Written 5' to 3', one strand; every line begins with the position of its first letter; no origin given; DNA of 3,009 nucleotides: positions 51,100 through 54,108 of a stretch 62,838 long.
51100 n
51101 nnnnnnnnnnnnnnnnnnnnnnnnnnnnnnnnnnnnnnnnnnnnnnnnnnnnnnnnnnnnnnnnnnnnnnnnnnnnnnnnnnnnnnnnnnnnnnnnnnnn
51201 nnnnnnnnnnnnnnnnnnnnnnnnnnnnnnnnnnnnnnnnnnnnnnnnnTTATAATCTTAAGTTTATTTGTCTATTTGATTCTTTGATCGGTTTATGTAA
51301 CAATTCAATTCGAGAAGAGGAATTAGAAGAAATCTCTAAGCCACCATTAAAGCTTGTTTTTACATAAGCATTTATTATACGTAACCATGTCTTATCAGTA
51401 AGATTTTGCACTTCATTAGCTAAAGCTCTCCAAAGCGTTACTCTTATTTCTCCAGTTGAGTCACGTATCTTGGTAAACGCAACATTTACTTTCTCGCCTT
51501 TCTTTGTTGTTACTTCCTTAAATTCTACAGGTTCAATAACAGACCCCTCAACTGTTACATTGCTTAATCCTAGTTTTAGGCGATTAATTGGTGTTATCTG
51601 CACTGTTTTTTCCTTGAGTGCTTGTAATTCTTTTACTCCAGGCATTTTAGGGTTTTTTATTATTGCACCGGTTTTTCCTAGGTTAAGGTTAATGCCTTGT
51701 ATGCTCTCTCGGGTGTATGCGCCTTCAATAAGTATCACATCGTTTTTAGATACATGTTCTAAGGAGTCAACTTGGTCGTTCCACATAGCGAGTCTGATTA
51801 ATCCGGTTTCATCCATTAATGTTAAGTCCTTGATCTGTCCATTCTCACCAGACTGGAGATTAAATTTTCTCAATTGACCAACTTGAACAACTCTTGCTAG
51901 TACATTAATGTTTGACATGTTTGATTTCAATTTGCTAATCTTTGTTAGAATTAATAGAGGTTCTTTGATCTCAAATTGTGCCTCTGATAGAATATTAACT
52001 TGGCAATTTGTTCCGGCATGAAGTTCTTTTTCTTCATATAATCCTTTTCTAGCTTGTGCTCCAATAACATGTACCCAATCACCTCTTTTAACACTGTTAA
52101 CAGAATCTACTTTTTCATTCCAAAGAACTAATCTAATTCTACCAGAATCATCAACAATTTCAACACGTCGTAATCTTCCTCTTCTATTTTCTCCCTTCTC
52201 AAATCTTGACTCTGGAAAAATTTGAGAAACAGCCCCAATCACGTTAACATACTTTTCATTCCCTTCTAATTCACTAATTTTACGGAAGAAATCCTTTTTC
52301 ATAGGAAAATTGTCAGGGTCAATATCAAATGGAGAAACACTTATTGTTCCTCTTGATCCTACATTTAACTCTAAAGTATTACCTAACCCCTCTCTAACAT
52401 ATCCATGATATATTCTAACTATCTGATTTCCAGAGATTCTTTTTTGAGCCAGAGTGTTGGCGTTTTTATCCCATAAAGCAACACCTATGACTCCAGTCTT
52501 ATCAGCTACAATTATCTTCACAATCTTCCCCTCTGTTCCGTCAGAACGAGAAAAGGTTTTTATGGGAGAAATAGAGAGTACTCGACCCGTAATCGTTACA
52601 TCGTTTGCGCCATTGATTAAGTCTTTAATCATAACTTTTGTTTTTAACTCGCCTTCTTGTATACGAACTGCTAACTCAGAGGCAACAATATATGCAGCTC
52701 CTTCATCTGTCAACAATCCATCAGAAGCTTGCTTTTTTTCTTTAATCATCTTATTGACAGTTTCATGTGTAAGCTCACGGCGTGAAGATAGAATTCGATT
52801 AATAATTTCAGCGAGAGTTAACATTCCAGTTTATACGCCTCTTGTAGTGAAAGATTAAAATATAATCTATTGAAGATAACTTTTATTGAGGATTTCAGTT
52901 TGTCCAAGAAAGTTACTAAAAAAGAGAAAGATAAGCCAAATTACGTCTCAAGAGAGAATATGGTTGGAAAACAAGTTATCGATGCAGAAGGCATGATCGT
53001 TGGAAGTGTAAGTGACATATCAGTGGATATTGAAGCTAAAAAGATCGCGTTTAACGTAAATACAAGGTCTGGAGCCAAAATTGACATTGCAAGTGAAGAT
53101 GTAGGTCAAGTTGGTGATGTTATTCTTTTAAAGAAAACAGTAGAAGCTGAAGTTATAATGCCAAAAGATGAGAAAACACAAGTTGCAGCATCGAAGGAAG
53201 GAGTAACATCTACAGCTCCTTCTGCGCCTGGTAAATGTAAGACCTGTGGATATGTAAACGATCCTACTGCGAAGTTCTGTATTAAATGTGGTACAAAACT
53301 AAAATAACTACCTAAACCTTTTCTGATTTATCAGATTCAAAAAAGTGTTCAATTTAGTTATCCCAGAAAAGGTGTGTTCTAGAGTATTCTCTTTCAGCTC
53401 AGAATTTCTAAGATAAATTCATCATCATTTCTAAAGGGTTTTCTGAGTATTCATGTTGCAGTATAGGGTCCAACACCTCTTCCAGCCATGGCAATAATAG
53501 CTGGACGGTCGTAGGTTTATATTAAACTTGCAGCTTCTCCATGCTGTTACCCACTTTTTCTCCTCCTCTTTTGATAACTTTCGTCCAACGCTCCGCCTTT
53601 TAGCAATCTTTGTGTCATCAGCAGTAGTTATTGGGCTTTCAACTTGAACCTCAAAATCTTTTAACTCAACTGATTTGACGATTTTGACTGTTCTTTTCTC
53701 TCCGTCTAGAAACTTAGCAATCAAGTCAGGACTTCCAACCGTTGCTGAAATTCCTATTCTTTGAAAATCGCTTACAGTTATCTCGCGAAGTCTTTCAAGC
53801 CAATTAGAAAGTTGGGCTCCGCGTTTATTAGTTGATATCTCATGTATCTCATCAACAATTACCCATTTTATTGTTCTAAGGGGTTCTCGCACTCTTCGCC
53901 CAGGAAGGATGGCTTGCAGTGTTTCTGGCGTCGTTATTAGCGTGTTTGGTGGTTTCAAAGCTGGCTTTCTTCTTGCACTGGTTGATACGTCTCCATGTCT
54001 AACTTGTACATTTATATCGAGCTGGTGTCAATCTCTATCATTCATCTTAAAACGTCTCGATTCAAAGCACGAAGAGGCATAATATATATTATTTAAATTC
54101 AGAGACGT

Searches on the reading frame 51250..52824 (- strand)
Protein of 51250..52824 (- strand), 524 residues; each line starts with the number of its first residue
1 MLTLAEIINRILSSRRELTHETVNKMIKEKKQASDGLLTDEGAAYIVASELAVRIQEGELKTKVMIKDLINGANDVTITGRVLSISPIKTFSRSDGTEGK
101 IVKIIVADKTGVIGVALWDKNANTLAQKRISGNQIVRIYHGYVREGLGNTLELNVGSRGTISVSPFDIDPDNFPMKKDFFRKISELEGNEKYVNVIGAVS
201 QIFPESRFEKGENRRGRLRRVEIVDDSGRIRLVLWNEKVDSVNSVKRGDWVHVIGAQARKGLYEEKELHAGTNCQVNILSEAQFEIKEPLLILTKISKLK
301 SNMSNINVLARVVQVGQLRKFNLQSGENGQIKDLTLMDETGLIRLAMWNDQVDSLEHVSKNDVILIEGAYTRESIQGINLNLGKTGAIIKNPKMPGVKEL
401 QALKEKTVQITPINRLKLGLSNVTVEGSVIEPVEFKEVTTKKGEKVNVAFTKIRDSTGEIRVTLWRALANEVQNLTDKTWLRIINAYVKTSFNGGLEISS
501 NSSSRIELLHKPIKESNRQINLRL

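Call 28: search_protein_families(library=pfam, proteins=[window:51250-52824:-], max_evalue=0.01)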
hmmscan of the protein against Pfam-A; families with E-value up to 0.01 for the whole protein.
window:51250-52824:- (524 aa): 9 families
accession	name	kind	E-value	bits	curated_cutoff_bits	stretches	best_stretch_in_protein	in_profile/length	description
PF01336.31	tRNA_anti-codon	-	7.9e-25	87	27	4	438-499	7-68/75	OB-fold nucleic acid binding domain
PF17244.8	CDC24_OB3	-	8.5e-17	62.1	25.4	1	299-374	2-78/216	Cell division control protein 24, OB domain 3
PF21473.3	Ssb-like_OB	-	1.2e-08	35.4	24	0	303-357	5-67/97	Single-stranded DNA binding protein Ssb-like, OB fold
PF21669.3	SHLD2_OB1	-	4.6e-06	26.8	26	0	421-471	19-74/138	Shieldin complex subunit 2, first OB fold domain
PF13742.12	tRNA_anti_2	-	5.4e-05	23.8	27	0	419-473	17-63/95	OB-fold nucleic acid binding domain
PF02765.23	POT1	-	0.00031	21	29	0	294-369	2-80/140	Telomeric single stranded DNA binding POT1/CDC13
PF24903.1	OB_MEIOB_N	-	0.00035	20.3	27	0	408-466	3-64/140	MEIOB, N-terminal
PF00436.31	SSB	-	0.0041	17.6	26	0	331-376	38-84/104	Single-strand binding protein family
PF16100.11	RMI2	-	0.0088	16.3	29.4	0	330-374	55-98/132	RecQ-mediated genome instability protein 2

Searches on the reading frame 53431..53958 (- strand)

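Call 28: search_protein_families(library=pfam, proteins=[window:53431-53958:-], max_evalue=0.01)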
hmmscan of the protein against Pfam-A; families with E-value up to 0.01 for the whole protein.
window:53431-53958:- (175 aa): 1 family
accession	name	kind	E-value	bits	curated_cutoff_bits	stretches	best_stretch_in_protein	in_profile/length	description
PF00270.35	DEAD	-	2.5e-12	47.3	26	1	4-75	95-161/167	DEAD/DEAH box helicase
